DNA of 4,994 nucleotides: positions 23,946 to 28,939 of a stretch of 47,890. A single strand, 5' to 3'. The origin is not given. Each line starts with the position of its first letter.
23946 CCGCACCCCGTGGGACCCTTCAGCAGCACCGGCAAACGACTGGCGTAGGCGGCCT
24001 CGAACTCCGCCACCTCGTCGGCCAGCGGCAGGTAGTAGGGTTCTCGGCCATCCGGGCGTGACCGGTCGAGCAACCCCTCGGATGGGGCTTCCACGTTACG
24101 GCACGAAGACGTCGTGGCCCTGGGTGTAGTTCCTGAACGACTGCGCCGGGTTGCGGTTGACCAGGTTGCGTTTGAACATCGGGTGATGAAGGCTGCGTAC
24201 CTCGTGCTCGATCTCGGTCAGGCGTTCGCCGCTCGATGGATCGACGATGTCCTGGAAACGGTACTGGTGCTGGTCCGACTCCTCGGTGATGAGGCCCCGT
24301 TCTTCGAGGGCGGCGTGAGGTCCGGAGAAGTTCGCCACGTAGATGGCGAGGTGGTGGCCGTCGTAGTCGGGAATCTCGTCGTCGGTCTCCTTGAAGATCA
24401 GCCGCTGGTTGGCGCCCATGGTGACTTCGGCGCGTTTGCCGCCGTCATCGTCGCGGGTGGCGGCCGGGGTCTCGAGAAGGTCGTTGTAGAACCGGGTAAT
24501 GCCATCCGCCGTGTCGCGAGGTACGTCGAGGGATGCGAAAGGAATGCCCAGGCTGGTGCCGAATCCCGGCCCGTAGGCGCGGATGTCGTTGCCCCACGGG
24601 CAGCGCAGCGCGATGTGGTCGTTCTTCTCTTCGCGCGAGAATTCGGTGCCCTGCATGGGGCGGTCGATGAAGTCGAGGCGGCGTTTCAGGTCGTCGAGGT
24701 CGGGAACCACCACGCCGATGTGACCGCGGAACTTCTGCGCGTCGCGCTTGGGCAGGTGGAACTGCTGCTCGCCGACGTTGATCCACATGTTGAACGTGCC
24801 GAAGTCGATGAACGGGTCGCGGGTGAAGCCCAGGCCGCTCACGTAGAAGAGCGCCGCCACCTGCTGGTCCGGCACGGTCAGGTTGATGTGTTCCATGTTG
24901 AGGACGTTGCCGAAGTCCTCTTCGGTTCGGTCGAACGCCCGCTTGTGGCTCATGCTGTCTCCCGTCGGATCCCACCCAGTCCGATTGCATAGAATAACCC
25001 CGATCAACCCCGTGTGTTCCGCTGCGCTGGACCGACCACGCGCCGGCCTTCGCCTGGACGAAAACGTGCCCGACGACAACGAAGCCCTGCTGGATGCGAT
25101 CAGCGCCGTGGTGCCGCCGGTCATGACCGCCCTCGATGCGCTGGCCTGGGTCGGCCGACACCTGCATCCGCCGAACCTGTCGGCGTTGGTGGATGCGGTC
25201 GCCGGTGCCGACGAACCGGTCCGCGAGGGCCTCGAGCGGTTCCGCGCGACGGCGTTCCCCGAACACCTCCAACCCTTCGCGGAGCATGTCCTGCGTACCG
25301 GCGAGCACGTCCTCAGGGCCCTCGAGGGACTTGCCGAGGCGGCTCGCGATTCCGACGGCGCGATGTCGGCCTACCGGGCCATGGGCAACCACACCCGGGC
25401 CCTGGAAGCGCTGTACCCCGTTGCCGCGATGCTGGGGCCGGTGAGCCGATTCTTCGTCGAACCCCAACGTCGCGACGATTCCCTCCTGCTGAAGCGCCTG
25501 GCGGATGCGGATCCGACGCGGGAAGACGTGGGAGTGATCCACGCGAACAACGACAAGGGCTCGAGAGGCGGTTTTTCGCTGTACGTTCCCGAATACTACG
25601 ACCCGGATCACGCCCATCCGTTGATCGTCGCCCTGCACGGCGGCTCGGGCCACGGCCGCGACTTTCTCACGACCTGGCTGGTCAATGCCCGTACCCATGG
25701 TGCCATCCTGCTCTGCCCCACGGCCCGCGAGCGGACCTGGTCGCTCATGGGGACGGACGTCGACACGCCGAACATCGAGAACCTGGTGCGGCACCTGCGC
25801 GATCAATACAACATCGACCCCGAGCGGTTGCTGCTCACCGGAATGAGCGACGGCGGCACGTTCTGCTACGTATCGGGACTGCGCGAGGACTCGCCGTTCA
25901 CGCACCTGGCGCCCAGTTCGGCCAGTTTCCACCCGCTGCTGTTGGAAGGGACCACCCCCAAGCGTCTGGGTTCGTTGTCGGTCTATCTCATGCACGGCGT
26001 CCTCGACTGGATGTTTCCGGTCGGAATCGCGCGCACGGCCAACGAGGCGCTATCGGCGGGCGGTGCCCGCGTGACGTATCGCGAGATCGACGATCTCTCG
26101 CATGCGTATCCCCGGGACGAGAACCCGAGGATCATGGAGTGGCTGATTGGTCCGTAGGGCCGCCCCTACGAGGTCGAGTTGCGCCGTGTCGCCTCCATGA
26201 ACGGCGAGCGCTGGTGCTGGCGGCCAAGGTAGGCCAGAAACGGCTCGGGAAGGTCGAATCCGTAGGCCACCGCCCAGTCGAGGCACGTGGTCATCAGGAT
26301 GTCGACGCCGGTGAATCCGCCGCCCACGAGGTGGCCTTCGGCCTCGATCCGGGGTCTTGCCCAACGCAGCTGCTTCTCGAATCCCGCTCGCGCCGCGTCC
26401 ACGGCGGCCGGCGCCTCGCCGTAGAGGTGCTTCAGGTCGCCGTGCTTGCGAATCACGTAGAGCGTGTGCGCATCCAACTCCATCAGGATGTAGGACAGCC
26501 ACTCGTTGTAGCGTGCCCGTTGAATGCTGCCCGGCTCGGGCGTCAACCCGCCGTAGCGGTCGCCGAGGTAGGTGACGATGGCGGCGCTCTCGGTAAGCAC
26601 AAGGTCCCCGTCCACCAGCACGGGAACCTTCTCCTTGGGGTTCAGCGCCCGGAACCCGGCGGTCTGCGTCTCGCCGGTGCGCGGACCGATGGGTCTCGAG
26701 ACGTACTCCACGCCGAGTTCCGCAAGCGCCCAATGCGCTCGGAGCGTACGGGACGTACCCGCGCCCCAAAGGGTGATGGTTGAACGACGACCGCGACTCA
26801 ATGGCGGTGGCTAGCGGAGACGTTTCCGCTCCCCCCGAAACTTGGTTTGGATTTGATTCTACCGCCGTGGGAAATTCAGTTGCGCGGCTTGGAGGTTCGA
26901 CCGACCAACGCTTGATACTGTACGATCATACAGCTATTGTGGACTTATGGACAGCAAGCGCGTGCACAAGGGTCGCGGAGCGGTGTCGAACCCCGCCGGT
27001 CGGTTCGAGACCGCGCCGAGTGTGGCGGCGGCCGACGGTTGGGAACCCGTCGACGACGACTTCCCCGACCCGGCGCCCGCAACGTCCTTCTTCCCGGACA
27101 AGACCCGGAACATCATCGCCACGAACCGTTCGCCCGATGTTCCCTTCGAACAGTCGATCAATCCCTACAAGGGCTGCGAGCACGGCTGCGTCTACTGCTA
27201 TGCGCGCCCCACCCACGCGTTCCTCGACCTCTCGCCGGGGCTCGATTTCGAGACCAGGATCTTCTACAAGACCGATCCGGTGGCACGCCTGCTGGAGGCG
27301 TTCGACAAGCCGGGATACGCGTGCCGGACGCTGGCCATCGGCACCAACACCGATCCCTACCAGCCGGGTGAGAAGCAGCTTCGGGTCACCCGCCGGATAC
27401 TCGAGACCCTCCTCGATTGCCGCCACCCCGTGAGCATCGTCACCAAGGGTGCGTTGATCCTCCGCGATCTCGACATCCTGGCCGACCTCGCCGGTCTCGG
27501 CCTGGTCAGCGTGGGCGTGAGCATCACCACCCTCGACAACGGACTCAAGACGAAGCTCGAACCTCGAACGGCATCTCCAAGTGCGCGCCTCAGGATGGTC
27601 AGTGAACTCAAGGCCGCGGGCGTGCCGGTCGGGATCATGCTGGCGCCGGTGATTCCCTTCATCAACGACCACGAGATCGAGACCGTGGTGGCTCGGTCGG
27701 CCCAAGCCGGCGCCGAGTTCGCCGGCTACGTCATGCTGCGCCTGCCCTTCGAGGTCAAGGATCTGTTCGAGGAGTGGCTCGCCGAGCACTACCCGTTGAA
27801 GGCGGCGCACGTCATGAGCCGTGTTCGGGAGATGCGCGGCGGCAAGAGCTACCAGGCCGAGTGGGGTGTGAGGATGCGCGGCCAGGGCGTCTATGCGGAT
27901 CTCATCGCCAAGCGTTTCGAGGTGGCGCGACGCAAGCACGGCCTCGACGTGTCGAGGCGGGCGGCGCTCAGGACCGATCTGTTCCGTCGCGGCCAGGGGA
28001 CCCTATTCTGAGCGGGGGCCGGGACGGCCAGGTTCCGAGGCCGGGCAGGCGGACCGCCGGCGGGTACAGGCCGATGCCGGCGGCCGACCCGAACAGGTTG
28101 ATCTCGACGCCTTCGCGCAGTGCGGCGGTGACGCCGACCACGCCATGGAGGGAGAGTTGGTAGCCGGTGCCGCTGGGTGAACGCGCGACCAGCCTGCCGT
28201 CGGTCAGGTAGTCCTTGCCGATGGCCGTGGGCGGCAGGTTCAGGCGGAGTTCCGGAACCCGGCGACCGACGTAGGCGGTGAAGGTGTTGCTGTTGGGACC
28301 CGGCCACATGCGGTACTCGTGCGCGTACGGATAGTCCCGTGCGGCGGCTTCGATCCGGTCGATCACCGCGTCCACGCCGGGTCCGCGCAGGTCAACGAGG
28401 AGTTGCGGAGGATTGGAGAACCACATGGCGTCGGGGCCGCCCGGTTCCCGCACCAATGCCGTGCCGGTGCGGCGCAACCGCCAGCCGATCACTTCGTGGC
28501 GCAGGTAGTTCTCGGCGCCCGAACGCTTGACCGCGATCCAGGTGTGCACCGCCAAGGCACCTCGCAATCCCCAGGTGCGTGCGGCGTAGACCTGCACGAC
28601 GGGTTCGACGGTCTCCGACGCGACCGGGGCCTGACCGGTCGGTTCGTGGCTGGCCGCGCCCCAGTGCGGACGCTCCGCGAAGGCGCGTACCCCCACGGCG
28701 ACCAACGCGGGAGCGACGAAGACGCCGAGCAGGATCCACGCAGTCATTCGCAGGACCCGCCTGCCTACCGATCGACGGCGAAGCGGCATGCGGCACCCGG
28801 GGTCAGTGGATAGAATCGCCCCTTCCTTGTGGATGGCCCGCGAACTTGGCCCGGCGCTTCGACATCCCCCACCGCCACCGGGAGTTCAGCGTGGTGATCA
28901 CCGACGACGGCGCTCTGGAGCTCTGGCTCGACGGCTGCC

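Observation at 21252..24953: Orphan CbbQ/NorQ AAA+ and CbbO/NorD VWA pair chained to a VOC-fold metalloenzyme-like gene: candidate new client for a QD/QO-type remodeller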

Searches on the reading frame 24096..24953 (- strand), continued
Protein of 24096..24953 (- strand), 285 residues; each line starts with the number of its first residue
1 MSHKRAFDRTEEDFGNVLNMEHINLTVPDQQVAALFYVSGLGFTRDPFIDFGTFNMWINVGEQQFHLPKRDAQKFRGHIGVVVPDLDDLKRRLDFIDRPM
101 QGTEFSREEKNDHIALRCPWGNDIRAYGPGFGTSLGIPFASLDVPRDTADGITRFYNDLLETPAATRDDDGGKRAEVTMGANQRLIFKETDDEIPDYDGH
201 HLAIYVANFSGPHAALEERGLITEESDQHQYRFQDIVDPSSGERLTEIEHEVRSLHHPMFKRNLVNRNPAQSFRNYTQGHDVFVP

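Call 76: find_encoding_contigs(protein=P0448, flank=6000, max_places=1)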
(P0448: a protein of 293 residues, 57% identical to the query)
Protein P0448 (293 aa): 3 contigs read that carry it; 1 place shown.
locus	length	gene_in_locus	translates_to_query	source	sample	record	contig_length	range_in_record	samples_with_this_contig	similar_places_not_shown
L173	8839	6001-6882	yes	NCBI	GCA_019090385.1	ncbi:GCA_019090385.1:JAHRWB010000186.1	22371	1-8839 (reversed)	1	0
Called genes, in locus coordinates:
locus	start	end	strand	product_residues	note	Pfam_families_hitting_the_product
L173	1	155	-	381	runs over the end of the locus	PF22691:Thiolase_C_1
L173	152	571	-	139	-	PF12172:zf-ChsH2, PF01796:OB_ChsH2_C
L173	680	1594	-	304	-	-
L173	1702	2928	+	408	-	-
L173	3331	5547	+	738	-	PF04715:, PF00425:Chorismate_bind, PF00117:GATase, PF07722:Peptidase_C26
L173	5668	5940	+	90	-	-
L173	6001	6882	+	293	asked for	-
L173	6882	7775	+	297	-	PF00561:Abhydrolase_1, PF12146:Hydrolase_4, PF12697:Abhydrolase_6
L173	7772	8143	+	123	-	PF04020:Phage_holin_4_2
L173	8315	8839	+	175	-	PF06295:ZapG-like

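Call 78: list_cluster_members(proteins=[P0012, P0116, P0043, P0362, P0407, P0469, P0446, P0336])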
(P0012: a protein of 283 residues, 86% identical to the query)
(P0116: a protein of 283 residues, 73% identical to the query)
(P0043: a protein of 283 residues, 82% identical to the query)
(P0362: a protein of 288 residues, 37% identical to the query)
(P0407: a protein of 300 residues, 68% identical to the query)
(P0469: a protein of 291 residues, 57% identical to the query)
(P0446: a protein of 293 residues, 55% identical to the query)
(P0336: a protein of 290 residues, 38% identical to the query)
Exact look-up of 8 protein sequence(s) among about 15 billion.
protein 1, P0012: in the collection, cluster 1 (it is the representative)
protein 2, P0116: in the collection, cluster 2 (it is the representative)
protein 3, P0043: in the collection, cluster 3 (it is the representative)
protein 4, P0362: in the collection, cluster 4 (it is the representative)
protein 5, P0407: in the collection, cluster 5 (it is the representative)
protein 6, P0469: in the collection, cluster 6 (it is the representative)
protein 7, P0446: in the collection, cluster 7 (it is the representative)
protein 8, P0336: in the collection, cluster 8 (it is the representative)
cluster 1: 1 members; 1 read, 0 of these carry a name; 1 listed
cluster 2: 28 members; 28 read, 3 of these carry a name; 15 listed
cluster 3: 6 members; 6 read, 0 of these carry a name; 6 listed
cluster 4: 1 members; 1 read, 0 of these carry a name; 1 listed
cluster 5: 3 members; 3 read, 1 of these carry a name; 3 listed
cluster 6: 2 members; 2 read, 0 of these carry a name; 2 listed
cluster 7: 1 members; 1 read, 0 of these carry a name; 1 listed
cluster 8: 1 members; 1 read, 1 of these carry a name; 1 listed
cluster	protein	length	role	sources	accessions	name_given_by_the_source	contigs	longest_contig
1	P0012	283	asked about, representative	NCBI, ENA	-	-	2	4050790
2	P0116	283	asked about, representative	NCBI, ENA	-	-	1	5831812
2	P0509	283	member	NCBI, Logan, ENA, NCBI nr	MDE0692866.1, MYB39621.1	MAG: hypothetical protein OXI55_11595 [Gammaproteobacteria bacterium] | hypothetical protein [Gammaproteobacteria bacterium]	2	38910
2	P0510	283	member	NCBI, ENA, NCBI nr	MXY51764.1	MAG: hypothetical protein F4Y86_04435 [Gammaproteobacteria bacterium] | hypothetical protein [Gammaproteobacteria bacterium]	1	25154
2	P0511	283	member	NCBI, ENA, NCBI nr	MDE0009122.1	MAG: hypothetical protein OXS50_12670 [Gammaproteobacteria bacterium] | hypothetical protein [Gammaproteobacteria bacterium]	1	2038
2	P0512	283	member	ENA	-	-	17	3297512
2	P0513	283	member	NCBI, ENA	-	-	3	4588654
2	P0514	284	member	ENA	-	-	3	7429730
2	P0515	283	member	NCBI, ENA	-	-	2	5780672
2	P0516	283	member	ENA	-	-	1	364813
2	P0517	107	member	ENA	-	-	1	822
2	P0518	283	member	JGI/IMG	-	-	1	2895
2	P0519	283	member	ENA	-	-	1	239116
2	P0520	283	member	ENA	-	-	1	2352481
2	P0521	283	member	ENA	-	-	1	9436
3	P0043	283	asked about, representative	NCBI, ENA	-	-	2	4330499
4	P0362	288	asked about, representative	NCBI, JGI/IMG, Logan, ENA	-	-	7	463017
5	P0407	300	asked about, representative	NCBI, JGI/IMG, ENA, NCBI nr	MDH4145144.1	MAG: hypothetical protein OEY23_08245 [Acidimicrobiia bacterium] | hypothetical protein [Acidimicrobiia bacterium]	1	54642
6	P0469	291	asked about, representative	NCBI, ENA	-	-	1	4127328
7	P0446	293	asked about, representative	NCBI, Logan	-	-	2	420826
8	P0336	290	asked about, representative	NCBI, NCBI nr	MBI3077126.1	MAG: VOC family protein [Deltaproteobacteria bacterium] | VOC family protein [Deltaproteobacteria bacterium]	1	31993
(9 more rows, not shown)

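Call 90: search_protein_families(library=pfam, proteins=[L081:7833-8762:+, L173:6882-7775:+], max_evalue=0.001)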
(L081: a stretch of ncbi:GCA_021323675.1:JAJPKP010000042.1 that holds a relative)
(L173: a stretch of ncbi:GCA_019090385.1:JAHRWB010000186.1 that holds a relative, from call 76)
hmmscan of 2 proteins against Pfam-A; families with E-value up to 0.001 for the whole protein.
L081:7833-8762:+ (309 aa): 4 families
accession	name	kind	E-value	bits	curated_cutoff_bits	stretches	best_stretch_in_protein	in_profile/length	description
PF00561.26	Abhydrolase_1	-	7.1e-21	75.4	25.8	1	76-179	2-108/245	alpha/beta hydrolase fold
PF12697.13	Abhydrolase_6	-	3e-16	61.2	26.3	1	77-283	1-212/217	Alpha/beta hydrolase family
PF12146.15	Hydrolase_4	-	1.7e-11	44.3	27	1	76-180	6-117/239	Serine aminopeptidase, S33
PF00756.26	Esterase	-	2.2e-05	24.8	22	1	142-260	117-207/251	Putative esterase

L173:6882-7775:+ (297 aa): 4 families
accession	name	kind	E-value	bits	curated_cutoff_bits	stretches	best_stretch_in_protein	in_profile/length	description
PF12697.13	Abhydrolase_6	-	2.6e-14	54.9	26.3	1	37-281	1-214/217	Alpha/beta hydrolase family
PF00561.26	Abhydrolase_1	-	3.6e-14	53.5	25.8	1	37-140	3-107/245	alpha/beta hydrolase fold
PF12146.15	Hydrolase_4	-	1.5e-08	34.7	27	1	37-131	7-107/239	Serine aminopeptidase, S33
PF00975.26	Thioesterase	-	6.4e-05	23.7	26.4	1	37-188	3-144/226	Thioesterase domain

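Call 99: search_protein_families(library=padloc, proteins=[window:24096-24953:-], max_evalue=0.001)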
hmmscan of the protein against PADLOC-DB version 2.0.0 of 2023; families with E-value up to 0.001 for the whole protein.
window:24096-24953:- (285 aa): 0 families

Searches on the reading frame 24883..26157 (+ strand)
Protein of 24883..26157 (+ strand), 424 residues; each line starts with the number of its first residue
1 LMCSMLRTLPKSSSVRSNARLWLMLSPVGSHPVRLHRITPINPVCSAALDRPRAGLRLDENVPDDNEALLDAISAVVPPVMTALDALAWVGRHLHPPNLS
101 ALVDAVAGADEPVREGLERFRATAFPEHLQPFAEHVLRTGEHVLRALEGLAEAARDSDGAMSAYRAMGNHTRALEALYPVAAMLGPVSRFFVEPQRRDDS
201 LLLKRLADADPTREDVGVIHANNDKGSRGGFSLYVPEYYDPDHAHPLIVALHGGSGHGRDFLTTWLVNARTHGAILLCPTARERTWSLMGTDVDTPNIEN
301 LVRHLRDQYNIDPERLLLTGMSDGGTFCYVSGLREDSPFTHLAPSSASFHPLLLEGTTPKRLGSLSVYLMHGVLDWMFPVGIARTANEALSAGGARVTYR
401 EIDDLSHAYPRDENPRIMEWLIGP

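Call 8: search_protein_families(library=pfam, proteins=[window:24883-26157:+], max_evalue=0.001)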
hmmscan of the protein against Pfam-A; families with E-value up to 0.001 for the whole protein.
window:24883-26157:+ (424 aa): 1 family
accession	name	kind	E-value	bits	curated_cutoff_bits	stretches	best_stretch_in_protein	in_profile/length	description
PF02230.22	Abhydrolase_2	-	5.6e-06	26.8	23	1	294-413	86-205/217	Phospholipase/Carboxylesterase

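Call 70: search_protein_families(library=pfam, proteins=[window:24883-26157:+], max_evalue=0.1)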
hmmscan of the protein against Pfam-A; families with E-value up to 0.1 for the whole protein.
window:24883-26157:+ (424 aa): 7 families
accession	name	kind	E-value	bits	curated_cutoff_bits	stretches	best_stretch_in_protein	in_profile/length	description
PF02230.22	Abhydrolase_2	-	5.6e-06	26.8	23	1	294-413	86-205/217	Phospholipase/Carboxylesterase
PF00326.27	Peptidase_S9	-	0.0097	15.8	22.6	1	293-344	43-94/213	Prolyl oligopeptidase family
PF20434.5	BD-FAE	-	0.013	15.4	26.8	1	302-336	77-111/215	BD-FAE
PF25471.1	TM_PetC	-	0.024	14.9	37.1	1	179-196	24-41/48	Iron-sulfur subunit PetC transmembrane anchor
PF06309.17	Torsin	-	0.039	14.5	27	1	240-269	47-76/127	Torsin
PF01738.24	DLH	-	0.049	13.7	21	1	295-415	78-194/217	Dienelactone hydrolase family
PF00756.26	Esterase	-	0.067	13.4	22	0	299-347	100-148/251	Putative esterase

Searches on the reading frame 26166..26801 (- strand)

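Call 8: search_protein_families(library=pfam, proteins=[window:26166-26801:-], max_evalue=0.001)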
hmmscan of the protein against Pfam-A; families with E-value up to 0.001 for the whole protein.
window:26166-26801:- (211 aa): 5 families
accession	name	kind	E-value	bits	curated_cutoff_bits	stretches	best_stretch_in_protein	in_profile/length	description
PF02798.26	GST_N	-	2.5e-17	63.4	20.9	1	8-79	2-74/76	Glutathione S-transferase, N-terminal domain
PF13409.12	GST_N_2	-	3.3e-14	53.7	25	1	19-81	5-69/70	Glutathione S-transferase, N-terminal domain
PF13417.12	GST_N_3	-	1.8e-12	47.8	22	1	21-85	12-73/75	Glutathione S-transferase, N-terminal domain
PF00043.30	GST_C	-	0.00011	22.8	20.7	1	114-188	11-79/93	Glutathione S-transferase, C-terminal domain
PF13410.11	GST_C_2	-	0.00047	20.6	24.9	1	131-184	1-54/69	Glutathione S-transferase, C-terminal domain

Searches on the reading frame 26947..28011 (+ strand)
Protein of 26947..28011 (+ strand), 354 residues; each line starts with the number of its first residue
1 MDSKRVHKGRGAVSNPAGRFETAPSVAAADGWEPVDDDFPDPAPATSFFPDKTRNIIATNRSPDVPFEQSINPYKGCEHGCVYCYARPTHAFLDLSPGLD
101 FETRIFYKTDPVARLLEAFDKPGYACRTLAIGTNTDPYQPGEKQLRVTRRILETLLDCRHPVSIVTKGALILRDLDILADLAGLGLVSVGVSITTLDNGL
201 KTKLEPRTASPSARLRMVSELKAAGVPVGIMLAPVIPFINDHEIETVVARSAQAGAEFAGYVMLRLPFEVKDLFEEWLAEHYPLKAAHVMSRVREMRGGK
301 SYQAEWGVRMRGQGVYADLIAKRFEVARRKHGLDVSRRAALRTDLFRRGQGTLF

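Call 8: search_protein_families(library=pfam, proteins=[window:26947-28011:+], max_evalue=0.001)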
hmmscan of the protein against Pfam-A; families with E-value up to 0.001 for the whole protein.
window:26947-28011:+ (354 aa): 1 family
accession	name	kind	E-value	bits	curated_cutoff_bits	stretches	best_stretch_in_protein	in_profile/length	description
PF04055.27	Radical_SAM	-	4.6e-19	69.6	29.5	1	71-248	1-163/166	Radical SAM superfamily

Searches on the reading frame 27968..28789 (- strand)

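Call 8: search_protein_families(library=pfam, proteins=[window:27968-28789:-], max_evalue=0.001)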
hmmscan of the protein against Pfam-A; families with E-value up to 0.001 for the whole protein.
window:27968-28789:- (273 aa): 1 family
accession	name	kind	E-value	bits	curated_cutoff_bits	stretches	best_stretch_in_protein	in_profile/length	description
PF12570.13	DUF3750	-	6.5e-47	159.9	25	1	64-194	3-128/128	Protein of unknown function (DUF3750)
